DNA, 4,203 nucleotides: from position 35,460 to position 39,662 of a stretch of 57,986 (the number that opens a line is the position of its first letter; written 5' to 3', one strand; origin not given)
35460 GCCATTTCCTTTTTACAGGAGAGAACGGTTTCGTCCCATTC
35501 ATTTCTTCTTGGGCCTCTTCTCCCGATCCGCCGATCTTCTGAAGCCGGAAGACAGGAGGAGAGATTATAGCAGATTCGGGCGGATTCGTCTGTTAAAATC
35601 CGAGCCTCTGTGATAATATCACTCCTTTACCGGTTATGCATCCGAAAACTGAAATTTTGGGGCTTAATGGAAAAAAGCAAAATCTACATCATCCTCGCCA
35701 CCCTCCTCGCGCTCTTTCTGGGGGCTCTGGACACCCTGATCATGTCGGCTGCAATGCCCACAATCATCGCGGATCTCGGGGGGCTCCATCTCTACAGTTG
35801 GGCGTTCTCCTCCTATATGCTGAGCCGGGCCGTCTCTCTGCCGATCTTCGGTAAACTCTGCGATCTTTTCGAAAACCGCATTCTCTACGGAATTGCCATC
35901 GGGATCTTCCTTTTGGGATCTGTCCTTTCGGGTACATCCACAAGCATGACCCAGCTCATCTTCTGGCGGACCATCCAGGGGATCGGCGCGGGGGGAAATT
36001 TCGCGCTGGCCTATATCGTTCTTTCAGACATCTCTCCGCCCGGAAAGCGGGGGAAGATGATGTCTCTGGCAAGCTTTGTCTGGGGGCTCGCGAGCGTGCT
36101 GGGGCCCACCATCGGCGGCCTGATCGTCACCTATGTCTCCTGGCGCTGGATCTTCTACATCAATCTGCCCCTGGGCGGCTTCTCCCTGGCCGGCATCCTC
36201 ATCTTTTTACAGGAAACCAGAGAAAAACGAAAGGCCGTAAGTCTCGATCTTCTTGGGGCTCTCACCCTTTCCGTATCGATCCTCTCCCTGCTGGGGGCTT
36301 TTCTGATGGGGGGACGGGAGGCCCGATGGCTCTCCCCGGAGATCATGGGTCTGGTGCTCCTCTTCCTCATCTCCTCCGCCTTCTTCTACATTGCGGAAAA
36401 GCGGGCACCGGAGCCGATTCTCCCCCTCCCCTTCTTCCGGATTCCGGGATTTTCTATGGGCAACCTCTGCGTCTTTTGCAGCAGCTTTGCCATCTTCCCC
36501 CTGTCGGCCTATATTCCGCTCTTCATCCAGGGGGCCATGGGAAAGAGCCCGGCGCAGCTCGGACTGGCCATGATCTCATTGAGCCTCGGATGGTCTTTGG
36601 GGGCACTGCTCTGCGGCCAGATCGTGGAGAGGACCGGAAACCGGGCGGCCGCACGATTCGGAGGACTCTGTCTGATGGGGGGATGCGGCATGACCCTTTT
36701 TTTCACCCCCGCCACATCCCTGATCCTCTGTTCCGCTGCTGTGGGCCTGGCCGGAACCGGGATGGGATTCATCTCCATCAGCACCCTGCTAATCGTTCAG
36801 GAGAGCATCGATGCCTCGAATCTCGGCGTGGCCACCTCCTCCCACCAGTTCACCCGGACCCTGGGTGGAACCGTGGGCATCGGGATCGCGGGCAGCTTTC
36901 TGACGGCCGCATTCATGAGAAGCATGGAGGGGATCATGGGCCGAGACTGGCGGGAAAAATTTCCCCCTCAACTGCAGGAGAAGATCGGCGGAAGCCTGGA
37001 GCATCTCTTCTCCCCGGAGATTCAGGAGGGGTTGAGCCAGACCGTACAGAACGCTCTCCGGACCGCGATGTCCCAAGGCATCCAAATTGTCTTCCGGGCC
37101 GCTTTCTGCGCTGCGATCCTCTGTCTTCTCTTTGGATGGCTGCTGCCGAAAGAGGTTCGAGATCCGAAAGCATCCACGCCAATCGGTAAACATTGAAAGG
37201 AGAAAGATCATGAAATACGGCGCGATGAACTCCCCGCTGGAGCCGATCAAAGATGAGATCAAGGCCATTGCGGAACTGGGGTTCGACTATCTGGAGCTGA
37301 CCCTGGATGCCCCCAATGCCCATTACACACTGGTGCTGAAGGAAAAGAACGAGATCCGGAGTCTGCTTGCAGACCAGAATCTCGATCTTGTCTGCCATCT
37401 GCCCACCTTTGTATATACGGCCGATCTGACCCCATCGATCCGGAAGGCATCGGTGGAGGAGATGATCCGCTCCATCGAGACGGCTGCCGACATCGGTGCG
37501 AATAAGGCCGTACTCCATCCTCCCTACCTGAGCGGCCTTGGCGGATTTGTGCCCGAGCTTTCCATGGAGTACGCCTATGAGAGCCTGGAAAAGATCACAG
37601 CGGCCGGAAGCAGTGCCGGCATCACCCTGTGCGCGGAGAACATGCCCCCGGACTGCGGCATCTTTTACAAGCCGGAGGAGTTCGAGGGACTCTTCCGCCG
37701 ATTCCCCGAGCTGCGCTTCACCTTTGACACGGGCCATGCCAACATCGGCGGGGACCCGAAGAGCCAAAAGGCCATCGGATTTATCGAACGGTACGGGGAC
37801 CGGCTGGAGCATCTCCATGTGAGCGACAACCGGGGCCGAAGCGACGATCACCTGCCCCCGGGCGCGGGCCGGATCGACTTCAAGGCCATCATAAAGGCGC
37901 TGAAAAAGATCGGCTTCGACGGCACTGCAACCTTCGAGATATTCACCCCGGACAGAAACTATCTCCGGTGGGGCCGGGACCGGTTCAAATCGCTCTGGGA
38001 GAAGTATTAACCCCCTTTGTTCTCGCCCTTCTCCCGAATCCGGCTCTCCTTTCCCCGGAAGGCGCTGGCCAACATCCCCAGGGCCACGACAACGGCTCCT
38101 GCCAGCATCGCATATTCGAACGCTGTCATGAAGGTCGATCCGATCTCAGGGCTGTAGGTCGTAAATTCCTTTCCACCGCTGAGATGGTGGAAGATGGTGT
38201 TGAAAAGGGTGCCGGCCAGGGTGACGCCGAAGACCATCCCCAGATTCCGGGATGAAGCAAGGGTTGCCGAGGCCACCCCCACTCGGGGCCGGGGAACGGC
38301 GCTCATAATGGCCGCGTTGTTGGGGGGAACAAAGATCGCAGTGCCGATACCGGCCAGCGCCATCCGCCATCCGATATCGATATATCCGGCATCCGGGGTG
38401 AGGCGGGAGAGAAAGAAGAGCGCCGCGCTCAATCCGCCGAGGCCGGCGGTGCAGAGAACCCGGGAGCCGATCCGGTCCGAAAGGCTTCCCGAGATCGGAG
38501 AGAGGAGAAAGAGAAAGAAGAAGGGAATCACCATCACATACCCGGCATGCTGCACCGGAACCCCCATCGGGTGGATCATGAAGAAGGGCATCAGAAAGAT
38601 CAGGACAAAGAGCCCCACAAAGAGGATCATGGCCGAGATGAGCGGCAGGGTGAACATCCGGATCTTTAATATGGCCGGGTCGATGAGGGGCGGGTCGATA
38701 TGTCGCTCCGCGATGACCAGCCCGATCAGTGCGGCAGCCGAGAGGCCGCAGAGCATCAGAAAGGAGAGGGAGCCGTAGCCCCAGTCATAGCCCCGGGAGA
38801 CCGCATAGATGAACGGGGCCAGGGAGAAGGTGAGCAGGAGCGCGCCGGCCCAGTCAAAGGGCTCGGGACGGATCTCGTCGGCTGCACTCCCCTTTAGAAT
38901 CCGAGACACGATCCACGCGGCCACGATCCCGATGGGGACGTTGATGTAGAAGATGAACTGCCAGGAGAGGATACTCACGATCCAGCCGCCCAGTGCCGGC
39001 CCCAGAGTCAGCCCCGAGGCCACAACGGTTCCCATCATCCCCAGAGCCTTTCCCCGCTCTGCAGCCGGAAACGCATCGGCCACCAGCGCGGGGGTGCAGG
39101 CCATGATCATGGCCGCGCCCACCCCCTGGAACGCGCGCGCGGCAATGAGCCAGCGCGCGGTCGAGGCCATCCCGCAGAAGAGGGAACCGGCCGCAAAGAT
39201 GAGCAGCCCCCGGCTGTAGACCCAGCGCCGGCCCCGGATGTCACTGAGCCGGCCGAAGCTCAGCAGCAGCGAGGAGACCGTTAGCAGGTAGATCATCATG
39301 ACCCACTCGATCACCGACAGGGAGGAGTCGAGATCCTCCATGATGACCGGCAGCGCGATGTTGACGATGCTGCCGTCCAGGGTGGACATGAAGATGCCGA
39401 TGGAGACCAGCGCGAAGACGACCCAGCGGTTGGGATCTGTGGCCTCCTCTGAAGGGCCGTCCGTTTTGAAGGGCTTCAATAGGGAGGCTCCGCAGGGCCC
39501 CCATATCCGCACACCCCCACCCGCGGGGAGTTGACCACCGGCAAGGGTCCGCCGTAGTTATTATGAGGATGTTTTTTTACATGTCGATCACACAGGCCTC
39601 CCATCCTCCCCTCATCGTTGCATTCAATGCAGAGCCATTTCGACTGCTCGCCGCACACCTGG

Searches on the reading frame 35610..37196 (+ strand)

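Call 29: search_protein_families(library=pfam, proteins=[window:35610-37196:+], max_evalue=0.00001)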
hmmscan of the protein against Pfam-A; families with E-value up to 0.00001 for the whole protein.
window:35610-37196:+ (528 aa): 3 families
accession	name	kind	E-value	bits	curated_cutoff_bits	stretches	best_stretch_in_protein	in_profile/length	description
PF07690.21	MFS_1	-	1.1e-48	166.3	33.4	1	32-423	2-346/347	Major Facilitator Superfamily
PF00083.30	Sugar_tr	-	9.3e-16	58.2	22.3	1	61-203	47-194/452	Sugar (and other) transporter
PF06609.19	TRI12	-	1.9e-06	27.1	23.2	0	46-278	64-308/599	Fungal trichothecene efflux pump (TRI12)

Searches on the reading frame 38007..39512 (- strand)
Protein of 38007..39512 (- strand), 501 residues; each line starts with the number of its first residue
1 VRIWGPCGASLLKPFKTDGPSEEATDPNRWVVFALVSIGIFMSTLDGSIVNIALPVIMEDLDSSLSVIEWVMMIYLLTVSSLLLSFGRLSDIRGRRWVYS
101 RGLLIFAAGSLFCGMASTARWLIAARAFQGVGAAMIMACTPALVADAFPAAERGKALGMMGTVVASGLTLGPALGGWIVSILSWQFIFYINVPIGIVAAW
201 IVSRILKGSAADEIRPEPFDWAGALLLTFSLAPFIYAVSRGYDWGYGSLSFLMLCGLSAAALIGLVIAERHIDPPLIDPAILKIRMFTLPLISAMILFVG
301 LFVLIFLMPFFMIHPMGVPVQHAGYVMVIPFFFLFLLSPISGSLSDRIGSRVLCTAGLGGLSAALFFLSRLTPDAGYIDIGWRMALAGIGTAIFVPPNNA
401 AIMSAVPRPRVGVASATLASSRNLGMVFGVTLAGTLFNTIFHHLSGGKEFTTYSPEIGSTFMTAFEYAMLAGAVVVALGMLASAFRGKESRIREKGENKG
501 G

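Call 29: search_protein_families(library=pfam, proteins=[window:38007-39512:-], max_evalue=0.00001)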
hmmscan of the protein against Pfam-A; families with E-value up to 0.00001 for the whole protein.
window:38007-39512:- (501 aa): 3 families
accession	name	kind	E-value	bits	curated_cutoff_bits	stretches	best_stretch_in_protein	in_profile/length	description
PF07690.21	MFS_1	-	4.7e-53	180.8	33.4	2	37-254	2-215/347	Major Facilitator Superfamily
PF05977.19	MFS_3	-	1.4e-06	27.5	27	0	27-219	6-203/524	Transmembrane secretion effector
PF00083.30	Sugar_tr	-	5.7e-06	25.9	22.3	1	63-197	43-183/452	Sugar (and other) transporter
